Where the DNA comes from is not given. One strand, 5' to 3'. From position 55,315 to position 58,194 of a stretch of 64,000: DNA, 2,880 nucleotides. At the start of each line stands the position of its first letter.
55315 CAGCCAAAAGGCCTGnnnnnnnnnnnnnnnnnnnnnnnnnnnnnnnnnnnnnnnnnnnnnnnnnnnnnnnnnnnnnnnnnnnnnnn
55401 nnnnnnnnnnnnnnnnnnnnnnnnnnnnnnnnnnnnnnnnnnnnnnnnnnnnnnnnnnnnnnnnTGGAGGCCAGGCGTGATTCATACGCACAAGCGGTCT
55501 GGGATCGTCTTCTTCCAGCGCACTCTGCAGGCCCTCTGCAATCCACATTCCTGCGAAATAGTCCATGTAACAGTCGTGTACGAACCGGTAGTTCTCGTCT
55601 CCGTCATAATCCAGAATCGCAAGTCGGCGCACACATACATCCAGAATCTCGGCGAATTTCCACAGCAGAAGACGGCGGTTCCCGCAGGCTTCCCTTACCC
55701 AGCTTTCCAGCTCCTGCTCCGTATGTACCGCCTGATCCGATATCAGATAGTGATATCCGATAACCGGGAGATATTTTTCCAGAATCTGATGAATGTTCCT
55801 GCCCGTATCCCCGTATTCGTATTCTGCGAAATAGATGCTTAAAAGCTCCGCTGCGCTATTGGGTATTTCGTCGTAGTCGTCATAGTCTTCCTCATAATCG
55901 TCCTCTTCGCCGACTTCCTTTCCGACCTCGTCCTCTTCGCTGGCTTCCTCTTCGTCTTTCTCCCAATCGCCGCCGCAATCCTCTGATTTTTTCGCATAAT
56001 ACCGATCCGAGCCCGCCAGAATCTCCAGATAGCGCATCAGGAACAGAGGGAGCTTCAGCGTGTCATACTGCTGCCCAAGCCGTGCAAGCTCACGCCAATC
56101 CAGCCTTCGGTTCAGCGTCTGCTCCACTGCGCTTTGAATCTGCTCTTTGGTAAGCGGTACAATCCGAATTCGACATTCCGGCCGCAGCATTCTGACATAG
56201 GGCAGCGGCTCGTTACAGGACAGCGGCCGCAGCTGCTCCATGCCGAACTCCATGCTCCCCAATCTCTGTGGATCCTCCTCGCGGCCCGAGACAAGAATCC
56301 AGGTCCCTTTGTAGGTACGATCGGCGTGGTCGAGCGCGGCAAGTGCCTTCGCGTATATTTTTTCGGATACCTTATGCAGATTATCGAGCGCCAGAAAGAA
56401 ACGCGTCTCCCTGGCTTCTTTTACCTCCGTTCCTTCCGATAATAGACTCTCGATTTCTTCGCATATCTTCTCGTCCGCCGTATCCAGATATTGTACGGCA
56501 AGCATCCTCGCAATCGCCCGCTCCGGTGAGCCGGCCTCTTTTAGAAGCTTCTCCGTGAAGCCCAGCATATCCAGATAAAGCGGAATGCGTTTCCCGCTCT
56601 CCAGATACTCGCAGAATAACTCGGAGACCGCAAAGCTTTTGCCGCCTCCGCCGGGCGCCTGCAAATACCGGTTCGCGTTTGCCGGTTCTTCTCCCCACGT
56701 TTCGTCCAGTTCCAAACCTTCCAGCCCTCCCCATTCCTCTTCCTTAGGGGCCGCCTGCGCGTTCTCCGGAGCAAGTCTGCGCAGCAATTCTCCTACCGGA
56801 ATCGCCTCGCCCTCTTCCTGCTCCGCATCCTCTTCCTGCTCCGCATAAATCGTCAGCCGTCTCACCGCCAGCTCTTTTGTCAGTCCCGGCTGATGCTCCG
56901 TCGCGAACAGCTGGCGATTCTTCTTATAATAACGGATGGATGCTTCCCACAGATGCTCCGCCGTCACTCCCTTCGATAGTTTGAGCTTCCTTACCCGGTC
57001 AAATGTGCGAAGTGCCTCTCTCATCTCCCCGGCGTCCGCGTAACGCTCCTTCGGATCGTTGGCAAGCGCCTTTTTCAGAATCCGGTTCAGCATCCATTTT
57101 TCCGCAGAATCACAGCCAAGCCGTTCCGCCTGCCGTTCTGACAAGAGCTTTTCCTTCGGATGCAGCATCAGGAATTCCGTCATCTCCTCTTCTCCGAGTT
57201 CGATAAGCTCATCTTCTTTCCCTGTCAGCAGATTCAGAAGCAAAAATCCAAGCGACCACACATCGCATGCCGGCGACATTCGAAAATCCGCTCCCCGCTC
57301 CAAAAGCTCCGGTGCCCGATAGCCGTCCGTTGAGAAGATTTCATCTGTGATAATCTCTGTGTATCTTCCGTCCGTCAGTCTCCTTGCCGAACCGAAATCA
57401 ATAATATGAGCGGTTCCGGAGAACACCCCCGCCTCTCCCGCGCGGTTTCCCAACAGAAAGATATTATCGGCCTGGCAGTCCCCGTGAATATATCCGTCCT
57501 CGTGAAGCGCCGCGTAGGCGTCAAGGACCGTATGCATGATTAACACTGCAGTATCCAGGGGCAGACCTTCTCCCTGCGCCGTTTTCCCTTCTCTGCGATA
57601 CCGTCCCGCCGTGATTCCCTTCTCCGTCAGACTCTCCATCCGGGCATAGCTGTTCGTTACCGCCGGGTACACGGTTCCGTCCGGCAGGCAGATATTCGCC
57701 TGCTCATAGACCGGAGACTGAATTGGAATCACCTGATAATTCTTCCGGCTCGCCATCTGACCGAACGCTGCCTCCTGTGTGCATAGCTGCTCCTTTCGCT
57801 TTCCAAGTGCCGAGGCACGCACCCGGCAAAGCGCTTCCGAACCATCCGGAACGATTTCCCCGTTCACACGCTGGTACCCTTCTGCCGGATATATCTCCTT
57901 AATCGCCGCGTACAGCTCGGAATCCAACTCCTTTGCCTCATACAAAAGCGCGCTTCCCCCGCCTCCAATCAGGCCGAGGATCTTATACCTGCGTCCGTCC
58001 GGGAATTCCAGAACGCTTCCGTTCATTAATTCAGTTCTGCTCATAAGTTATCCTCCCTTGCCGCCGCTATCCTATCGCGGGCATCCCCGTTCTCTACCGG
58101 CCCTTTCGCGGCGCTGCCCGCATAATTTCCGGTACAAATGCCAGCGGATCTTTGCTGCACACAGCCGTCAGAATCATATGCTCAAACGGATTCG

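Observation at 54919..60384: Three-gene PP2C phosphatase / orphan protein / kinase-NACHT-Sel1 operon: candidate undescribed NLR-like conflict or signalling system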

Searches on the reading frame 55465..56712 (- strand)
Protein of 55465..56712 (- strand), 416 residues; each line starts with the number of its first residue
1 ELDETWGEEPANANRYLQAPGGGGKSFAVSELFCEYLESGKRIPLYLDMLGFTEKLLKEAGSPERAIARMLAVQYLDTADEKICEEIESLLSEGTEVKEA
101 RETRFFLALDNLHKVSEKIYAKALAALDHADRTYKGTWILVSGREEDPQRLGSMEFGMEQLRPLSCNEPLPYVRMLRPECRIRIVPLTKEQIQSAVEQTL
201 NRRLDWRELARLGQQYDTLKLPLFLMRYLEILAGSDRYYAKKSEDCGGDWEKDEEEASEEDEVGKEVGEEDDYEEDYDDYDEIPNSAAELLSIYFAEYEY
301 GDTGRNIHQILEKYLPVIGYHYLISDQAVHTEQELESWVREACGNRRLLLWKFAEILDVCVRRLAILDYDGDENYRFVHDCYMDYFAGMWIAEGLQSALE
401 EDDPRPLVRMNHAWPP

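Call 58: search_solved_structures(query=A4, max_evalue=10, show_alignments=2)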
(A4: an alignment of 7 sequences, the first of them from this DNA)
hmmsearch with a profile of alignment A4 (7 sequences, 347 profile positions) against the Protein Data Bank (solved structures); distinct sequences matched with E-value up to 10: 9.
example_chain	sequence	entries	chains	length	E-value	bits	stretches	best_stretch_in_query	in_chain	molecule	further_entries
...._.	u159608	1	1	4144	0.11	14.9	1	8-51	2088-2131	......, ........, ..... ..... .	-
8j07_g5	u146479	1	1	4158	0.18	14.1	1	7-51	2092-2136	Dynein axonemal heavy chain 6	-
9fqr_Xz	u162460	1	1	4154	0.19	14.1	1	7-50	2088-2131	Dynein axonemal heavy chain 6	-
7jlv_A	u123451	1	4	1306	0.22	13.8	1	9-100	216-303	Disease resistance protein Roq1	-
7jlu_A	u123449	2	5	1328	0.22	13.8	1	9-100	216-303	Disease resistance protein Roq1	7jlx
3myf_A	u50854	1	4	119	0.42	12.9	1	64-115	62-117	Sensor protein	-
12nq_A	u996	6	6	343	1.1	11.5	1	292-315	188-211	Glycoside hydrolase family 26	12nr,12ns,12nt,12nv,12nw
12nu_A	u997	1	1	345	1.1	11.5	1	292-315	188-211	Glycoside hydrolase family 26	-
4lmi_A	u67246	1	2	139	1.8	10.9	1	60-88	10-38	Uncharacterized protein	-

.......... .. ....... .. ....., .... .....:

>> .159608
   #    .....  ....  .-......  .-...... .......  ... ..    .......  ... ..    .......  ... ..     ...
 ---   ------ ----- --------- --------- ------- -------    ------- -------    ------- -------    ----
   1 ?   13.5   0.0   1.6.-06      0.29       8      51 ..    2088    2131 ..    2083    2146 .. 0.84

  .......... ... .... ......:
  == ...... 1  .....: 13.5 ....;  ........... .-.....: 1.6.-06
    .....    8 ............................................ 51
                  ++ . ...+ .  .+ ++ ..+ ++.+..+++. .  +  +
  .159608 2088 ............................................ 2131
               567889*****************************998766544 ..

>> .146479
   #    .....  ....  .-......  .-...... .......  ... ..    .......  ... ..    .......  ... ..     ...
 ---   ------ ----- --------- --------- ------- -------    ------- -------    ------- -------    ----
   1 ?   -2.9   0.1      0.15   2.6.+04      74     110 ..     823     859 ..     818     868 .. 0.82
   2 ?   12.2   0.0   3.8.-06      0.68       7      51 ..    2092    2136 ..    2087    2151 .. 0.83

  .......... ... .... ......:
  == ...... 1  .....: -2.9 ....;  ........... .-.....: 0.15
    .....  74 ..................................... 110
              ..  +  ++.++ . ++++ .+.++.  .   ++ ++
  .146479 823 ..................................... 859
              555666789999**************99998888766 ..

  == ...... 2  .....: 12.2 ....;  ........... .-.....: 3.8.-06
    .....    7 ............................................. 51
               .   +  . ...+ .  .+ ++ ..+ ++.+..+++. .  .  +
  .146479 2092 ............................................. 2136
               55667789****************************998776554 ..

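Call 59: search_protein_families(library=pfam, alignment_id=A4, max_evalue=1)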
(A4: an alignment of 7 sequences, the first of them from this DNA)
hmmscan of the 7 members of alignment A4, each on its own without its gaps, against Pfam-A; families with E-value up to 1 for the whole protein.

A. member 1, seq(416 aa): 5 families
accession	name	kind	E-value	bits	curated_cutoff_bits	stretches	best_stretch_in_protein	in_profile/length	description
PF24406.1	nSTAND_NTPase4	-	0.016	15.7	27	1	331-387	4-58/58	Novel STAND NTPase 4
PF25568.1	AAA_lid_At3g28540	-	0.033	14.6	27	1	69-93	7-31/75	At3g28540-like, AAA+ ATPase lid domain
PF09026.15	CENP-B_dimeris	-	0.088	13.7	25.4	1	252-297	10-55/100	Centromere protein B dimerisation domain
PF03925.18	SeqA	-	0.19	12.3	25.5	1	90-156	6-76/111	SeqA protein C-terminal domain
PF19971.4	TCAD2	-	0.24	12.1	27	1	85-144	27-86/90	Ternary complex associated domain 2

B. families by the number of members that match (of 7 scanned): 14 families
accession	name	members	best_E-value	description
PF13191.12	AAA_16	5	1.9e-06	AAA ATPase domain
PF13481.12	AAA_25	5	0.0052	AAA domain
PF13401.12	AAA_22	4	1.8e-05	AAA domain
PF00004.35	AAA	3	4.7e-05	ATPase family associated with various cellular activities (AAA)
PF05729.18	NACHT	2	0.00036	NACHT domain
PF00142.24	Fer4_NifH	2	0.19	4Fe-4S iron sulfur cluster binding proteins, NifH/frxC family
PF20720.3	nSTAND3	2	0.21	Novel STAND NTPase 3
PF24406.1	nSTAND_NTPase4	1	0.016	Novel STAND NTPase 4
PF25568.1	AAA_lid_At3g28540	1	0.033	At3g28540-like, AAA+ ATPase lid domain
PF09026.15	CENP-B_dimeris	1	0.088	Centromere protein B dimerisation domain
PF24883.2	NPHP3_N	1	0.095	Nephrocystin 3, N-terminal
PF21206.3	Roquin_1_2-like_ROQ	1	0.14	Roquin 1/2-like, ROQ domain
PF03925.18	SeqA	1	0.19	SeqA protein C-terminal domain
PF19971.4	TCAD2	1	0.24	Ternary complex associated domain 2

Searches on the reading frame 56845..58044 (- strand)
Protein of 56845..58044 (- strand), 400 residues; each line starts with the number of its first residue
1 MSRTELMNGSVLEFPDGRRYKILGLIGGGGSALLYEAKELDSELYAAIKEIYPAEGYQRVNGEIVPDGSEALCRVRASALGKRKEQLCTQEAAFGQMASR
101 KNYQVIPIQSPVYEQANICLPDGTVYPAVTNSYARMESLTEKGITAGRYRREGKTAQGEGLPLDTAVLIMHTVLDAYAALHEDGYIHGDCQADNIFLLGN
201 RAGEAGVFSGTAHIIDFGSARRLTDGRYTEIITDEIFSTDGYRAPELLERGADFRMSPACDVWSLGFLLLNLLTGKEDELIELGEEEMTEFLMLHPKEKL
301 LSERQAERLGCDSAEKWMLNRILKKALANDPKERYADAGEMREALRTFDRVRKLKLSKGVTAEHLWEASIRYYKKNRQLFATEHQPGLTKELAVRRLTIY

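Call 79: find_homologous_proteins(query=window:56845-58044:-, max_evalue=1e-10)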
Query window:56845-58044:- (400 aa): 5 proteins with E <= 1e-10 among 8000 candidates.
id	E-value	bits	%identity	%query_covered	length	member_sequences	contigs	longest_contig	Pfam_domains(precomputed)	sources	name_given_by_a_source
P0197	1.4e-106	375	52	96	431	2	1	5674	PF07714.24,PF00069.32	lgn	-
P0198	7.1e-89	317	50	86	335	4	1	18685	PF07714.24,PF00069.32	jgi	-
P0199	2.5e-75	272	40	100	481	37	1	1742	PF07714.24,PF00069.32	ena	-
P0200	1.9e-48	184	40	66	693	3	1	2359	PF07714.24,PF00069.32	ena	-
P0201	1.1e-12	66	33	50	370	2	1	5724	PF06293.21,PF07714.24,PF00069.32,PF03109.23,PF01163.29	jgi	jgi:serine/threonine-protein kinase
